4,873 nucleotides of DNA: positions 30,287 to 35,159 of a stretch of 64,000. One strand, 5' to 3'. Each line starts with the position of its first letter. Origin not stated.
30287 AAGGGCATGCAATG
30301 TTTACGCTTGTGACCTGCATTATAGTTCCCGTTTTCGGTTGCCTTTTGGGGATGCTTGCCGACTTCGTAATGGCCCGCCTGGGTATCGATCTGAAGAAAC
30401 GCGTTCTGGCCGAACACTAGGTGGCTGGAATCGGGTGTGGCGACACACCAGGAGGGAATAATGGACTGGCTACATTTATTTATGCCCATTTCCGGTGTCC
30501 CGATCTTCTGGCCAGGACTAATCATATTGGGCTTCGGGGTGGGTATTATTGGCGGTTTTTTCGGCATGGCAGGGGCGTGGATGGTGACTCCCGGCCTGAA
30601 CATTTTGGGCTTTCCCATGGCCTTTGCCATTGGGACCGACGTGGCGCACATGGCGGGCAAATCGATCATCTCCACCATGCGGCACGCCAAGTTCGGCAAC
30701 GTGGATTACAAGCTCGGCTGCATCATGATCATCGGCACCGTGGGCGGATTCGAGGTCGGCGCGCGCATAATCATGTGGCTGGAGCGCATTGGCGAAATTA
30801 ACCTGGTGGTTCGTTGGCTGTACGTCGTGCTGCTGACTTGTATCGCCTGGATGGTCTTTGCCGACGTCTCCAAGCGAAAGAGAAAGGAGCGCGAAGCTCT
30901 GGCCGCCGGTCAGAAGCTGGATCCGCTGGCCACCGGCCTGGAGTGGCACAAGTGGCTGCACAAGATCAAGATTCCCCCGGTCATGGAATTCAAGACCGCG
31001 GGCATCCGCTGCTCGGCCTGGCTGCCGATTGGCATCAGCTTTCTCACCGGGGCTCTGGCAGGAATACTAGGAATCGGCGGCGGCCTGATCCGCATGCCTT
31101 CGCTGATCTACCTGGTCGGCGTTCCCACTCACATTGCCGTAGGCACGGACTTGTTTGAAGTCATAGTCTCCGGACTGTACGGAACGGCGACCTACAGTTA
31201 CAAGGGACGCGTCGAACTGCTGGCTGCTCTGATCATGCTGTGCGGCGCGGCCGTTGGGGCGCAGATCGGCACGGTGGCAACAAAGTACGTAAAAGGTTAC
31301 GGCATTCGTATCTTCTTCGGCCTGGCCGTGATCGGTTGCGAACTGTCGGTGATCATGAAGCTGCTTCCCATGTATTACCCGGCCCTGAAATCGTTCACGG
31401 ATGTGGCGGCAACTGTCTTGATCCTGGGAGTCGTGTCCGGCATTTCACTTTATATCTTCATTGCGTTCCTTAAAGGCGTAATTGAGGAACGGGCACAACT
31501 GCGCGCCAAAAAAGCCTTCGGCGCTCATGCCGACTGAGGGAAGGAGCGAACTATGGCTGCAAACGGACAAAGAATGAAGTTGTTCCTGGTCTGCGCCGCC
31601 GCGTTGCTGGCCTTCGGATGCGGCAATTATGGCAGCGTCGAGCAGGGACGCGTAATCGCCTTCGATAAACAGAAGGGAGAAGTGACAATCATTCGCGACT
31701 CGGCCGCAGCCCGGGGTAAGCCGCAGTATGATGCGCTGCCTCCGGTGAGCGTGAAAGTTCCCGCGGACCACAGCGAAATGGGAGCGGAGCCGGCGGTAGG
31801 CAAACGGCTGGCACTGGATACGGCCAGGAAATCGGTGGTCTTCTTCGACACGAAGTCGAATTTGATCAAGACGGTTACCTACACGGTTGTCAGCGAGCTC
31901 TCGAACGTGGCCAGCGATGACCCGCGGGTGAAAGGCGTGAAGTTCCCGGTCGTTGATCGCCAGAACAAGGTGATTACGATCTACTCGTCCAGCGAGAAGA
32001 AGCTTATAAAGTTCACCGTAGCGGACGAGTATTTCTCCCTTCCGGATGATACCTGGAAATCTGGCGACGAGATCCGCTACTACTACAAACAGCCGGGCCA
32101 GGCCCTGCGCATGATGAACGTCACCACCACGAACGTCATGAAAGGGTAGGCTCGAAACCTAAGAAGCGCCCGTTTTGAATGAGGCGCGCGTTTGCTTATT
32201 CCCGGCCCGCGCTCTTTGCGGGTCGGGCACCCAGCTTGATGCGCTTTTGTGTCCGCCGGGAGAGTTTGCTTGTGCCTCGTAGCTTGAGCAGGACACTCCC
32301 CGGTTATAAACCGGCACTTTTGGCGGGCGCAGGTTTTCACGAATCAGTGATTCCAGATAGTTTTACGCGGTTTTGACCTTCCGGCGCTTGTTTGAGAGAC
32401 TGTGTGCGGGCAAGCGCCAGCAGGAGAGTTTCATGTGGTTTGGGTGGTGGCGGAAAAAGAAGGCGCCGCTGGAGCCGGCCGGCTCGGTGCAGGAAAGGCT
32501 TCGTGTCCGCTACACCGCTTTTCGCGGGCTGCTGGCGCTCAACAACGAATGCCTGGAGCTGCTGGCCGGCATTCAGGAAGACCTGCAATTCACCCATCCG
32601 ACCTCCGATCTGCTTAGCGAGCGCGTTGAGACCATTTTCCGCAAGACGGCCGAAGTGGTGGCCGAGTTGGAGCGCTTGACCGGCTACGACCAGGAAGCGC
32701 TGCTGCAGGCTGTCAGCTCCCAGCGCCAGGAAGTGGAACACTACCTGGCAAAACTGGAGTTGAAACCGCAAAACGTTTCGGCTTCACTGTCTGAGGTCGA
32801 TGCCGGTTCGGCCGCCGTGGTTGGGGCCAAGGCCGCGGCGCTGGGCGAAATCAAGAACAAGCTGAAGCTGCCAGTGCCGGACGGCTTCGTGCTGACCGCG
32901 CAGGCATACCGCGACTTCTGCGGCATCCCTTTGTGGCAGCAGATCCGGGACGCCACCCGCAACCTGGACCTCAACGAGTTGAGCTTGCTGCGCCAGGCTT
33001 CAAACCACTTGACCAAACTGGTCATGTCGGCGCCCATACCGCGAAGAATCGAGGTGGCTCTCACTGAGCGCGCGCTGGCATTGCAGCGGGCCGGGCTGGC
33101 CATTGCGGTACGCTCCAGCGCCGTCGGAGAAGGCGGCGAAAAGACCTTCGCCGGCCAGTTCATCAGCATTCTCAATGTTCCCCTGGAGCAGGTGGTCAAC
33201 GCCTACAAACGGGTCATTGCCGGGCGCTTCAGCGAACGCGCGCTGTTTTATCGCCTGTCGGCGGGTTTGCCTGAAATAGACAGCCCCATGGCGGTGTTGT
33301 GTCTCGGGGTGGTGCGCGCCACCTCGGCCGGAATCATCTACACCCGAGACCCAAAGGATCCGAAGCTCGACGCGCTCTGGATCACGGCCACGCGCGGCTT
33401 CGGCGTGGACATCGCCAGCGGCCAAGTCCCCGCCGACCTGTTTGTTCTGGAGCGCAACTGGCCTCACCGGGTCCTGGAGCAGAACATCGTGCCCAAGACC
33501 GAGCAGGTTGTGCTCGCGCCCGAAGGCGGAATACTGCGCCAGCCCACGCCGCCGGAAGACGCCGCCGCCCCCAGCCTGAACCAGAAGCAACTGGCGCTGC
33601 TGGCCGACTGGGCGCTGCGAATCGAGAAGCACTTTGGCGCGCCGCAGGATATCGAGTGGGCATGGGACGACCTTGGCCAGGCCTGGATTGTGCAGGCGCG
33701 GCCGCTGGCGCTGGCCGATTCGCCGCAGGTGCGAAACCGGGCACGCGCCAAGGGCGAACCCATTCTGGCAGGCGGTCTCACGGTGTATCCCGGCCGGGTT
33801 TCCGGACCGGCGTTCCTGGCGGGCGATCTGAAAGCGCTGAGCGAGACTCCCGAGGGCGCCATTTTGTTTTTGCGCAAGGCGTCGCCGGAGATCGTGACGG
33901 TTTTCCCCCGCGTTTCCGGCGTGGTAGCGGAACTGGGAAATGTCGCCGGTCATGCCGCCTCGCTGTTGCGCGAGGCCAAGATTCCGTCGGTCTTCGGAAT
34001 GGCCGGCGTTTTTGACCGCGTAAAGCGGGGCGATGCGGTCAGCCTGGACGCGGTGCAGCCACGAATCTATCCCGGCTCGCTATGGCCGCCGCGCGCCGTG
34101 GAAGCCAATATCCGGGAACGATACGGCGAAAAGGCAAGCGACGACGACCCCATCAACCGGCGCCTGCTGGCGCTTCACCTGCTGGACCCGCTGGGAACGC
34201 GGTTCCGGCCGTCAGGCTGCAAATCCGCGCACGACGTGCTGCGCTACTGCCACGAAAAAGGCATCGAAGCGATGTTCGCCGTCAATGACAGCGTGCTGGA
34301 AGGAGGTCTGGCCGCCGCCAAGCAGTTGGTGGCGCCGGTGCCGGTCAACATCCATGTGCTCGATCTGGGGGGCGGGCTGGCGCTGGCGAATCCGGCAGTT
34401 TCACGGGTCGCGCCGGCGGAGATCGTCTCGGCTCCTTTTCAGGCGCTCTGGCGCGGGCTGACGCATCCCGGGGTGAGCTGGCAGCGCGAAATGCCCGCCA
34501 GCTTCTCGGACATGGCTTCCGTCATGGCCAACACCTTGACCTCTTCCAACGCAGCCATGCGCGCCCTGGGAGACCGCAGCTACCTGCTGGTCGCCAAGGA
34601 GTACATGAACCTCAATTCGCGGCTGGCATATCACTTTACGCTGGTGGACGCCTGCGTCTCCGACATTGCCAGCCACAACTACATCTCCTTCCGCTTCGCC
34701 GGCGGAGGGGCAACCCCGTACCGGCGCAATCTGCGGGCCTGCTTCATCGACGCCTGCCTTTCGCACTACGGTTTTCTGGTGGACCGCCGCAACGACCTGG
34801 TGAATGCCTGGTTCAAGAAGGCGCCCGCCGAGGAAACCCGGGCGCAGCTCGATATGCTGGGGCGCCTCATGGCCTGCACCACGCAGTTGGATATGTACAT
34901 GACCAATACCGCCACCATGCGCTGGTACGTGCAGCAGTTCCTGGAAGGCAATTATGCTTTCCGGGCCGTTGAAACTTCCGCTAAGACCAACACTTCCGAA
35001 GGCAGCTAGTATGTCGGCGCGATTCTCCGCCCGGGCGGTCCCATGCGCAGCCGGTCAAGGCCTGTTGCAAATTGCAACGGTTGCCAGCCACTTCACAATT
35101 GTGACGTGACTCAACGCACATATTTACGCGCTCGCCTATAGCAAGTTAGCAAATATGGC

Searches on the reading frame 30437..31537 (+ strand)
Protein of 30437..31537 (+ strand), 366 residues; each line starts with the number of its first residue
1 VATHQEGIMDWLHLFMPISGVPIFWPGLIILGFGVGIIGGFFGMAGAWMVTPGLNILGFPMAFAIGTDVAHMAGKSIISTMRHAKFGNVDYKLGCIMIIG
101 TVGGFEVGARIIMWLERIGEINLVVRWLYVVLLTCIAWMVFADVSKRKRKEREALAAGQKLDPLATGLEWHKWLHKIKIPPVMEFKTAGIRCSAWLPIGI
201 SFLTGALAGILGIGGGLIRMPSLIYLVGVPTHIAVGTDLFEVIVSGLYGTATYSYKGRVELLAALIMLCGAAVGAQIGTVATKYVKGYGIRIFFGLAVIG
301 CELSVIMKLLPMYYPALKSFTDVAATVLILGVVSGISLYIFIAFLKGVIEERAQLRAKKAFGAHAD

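Call 67: search_protein_families(library=pfam, proteins=[window:30437-31537:+], max_evalue=0.00001)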
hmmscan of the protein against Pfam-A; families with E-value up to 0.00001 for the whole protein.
window:30437-31537:+ (366 aa): 1 family
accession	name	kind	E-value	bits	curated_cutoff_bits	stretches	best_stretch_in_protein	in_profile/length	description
PF01925.25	TauE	-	1.3e-41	143.3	32.6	1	28-299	1-231/237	Sulfite exporter TauE/SafE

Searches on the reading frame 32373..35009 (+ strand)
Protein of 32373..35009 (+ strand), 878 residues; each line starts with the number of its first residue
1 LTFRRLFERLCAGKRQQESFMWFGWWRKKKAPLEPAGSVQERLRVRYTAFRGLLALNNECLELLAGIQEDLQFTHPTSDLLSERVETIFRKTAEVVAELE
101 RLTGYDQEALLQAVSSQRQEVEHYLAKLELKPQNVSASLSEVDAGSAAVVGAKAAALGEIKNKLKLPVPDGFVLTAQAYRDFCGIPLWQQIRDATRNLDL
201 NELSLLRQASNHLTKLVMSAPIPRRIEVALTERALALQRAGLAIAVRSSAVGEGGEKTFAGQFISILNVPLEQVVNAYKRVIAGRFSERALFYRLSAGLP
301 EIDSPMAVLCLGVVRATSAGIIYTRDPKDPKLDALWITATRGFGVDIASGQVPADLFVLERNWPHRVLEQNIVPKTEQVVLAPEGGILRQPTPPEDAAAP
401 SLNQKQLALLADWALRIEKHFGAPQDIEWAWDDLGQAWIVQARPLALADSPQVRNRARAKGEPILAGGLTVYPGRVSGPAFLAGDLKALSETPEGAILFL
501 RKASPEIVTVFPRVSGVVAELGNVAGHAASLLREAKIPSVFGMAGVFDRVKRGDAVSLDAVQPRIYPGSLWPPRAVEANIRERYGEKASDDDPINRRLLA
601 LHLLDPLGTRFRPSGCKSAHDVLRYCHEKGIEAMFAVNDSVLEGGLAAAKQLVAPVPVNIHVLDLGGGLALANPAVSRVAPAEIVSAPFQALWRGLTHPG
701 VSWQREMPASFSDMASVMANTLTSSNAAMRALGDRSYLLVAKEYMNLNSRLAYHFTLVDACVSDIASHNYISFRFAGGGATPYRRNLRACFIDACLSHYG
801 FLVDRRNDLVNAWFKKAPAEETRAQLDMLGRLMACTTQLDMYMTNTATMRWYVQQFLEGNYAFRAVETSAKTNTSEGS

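Call 67: search_protein_families(library=pfam, proteins=[window:32373-35009:+], max_evalue=0.00001)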
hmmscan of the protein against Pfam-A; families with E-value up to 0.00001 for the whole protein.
window:32373-35009:+ (878 aa): 2 families
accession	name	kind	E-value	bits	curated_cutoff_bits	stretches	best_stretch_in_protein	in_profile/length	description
PF01326.24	PPDK_N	-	1.6e-68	231.9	27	1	149-453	3-317/328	Pyruvate phosphate dikinase, AMP/ATP-binding domain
PF00391.29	PEP-utilizers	-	3.2e-12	46.3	23.1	1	493-560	2-69/72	PEP-utilising enzyme, mobile domain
